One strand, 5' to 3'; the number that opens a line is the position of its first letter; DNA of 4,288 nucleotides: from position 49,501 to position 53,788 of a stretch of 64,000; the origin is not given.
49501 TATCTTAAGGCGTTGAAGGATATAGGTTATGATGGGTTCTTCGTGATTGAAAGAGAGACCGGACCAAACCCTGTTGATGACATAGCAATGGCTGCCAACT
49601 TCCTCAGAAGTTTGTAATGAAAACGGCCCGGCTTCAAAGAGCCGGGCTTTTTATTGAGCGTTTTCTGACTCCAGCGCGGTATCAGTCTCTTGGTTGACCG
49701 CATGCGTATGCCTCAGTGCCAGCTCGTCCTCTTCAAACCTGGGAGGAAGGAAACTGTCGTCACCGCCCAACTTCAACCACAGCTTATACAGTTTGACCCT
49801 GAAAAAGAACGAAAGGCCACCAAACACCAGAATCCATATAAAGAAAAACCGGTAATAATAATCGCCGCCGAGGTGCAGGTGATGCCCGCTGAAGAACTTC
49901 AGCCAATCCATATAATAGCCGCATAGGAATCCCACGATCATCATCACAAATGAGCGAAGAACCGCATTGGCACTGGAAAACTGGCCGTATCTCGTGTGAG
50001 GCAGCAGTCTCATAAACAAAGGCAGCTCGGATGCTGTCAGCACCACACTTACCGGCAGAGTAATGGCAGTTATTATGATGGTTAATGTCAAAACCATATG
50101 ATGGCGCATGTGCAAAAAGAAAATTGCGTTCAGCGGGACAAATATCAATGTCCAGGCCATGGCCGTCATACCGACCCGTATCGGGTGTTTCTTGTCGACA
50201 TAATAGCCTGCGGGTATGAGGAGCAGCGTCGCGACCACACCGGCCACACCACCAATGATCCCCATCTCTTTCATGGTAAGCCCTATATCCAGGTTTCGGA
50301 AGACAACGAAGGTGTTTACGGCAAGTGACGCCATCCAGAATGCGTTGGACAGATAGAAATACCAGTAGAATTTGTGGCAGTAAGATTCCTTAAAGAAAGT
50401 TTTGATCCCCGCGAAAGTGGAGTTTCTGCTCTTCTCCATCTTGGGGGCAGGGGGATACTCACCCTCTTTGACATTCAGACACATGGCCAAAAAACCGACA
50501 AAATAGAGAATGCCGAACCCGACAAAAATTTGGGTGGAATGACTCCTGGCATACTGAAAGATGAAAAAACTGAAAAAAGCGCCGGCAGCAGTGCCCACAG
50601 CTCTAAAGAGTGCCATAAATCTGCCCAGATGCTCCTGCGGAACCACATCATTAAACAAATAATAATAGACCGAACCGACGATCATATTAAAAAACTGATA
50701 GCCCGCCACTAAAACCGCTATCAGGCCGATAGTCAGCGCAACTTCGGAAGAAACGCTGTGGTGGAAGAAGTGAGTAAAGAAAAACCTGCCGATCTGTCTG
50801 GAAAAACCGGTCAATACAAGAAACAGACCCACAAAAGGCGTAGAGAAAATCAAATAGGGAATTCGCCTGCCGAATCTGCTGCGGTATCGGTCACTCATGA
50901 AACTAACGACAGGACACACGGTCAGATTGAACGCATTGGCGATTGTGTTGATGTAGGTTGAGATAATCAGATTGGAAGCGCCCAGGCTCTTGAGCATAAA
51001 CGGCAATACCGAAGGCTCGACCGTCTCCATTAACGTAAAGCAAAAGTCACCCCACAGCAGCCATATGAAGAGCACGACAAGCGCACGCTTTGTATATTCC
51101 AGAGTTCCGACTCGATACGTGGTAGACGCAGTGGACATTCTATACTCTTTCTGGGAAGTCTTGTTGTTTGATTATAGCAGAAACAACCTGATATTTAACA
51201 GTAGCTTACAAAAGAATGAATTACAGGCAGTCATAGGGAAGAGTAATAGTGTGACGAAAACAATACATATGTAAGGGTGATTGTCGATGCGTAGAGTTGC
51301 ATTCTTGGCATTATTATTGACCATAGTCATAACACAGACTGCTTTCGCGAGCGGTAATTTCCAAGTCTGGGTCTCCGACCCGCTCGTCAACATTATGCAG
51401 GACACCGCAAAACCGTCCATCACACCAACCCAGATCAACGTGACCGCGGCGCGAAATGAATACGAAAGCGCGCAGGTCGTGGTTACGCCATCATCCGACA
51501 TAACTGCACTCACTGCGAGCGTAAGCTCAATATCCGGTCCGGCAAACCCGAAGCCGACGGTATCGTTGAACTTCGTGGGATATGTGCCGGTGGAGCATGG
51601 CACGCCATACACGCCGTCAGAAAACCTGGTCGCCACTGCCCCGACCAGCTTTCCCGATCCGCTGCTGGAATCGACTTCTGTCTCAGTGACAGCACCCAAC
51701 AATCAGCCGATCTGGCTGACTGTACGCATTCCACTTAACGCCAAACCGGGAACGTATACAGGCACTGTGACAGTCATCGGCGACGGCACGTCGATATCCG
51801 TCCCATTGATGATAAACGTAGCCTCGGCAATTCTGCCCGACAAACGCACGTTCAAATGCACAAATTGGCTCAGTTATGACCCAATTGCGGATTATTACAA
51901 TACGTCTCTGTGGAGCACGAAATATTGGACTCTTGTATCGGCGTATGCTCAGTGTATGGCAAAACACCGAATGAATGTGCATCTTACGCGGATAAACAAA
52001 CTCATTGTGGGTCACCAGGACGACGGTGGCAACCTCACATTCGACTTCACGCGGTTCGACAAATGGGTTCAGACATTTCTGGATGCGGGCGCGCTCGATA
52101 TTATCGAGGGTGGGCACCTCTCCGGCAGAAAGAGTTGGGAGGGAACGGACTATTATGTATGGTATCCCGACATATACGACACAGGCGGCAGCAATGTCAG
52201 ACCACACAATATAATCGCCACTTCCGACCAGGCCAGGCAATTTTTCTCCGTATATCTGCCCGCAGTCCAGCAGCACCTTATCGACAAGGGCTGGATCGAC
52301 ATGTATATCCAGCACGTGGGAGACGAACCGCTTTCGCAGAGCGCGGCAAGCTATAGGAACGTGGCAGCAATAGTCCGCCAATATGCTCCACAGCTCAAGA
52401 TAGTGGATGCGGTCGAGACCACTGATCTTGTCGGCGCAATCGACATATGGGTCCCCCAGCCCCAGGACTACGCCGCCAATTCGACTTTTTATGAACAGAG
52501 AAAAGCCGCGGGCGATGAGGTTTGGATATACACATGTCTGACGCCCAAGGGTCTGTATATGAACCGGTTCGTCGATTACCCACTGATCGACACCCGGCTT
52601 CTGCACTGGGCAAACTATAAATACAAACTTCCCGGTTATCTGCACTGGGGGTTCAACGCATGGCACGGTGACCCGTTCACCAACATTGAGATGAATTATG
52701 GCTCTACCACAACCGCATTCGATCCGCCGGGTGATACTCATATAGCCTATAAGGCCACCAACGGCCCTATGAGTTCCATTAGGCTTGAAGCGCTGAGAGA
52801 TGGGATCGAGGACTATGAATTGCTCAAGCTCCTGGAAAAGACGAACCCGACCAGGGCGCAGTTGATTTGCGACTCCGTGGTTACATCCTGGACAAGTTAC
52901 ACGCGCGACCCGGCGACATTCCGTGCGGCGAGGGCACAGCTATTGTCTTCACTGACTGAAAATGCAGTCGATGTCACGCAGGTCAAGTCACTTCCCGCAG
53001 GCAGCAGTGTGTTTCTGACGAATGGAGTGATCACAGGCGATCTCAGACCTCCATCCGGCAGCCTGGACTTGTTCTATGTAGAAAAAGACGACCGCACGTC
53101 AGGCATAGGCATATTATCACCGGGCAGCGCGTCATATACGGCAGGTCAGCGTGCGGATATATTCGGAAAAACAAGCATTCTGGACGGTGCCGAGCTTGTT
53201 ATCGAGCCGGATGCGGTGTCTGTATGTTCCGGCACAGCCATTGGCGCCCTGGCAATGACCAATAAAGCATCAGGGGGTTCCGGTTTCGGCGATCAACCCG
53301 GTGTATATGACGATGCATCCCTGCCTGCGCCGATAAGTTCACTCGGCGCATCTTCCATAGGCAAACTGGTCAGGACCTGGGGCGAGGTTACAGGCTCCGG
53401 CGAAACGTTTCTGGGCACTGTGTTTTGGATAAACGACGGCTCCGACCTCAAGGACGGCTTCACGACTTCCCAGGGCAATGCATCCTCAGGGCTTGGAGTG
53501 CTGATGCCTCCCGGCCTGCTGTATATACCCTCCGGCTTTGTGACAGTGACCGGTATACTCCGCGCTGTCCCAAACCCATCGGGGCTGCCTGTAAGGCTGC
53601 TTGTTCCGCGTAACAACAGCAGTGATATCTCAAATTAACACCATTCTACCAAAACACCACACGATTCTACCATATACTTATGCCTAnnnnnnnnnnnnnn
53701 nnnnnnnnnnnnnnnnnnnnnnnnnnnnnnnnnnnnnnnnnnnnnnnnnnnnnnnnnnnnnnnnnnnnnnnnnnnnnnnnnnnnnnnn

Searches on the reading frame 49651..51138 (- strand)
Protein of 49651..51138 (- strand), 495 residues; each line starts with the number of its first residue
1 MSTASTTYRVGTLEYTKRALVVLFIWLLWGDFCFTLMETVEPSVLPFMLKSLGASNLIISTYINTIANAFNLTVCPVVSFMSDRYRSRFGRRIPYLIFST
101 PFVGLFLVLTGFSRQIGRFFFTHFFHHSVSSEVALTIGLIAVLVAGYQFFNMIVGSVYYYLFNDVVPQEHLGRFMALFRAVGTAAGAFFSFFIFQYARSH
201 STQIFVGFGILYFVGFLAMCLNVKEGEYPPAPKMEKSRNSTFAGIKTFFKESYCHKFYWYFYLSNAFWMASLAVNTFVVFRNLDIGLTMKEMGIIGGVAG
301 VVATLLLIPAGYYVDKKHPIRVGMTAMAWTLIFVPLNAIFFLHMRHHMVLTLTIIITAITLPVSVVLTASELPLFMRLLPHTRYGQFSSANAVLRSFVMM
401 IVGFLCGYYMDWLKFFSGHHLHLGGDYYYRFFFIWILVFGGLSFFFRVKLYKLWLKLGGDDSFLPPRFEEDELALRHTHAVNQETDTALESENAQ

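Call 60: search_protein_families(library=pfam, proteins=[window:49651-51138:-], max_evalue=0.00001)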
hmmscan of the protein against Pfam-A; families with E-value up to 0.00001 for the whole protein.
window:49651-51138:- (495 aa): 2 families
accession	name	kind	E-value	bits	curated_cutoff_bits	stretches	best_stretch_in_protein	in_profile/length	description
PF07690.21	MFS_1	-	1.2e-14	54.4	33.4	1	32-401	6-345/347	Major Facilitator Superfamily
PF13347.12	MFS_2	-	3.8e-11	42.6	27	1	44-369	20-336/427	MFS/sugar transport protein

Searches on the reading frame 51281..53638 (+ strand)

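Call 60: search_protein_families(library=pfam, proteins=[window:51281-53638:+], max_evalue=0.00001)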
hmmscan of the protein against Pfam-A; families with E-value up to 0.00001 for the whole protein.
window:51281-53638:+ (785 aa): 2 families
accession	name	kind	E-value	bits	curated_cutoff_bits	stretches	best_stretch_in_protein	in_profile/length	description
PF13320.12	GH123_cat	-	2.6e-57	195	23.1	1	196-518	1-324/324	Glycoside hydrolase 123, catalytic domain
PF22680.2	Glyco_hydro_123_N_2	-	2e-14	54.1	27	1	48-165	19-140/142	Glycoside hydrolase 123 N-terminal domain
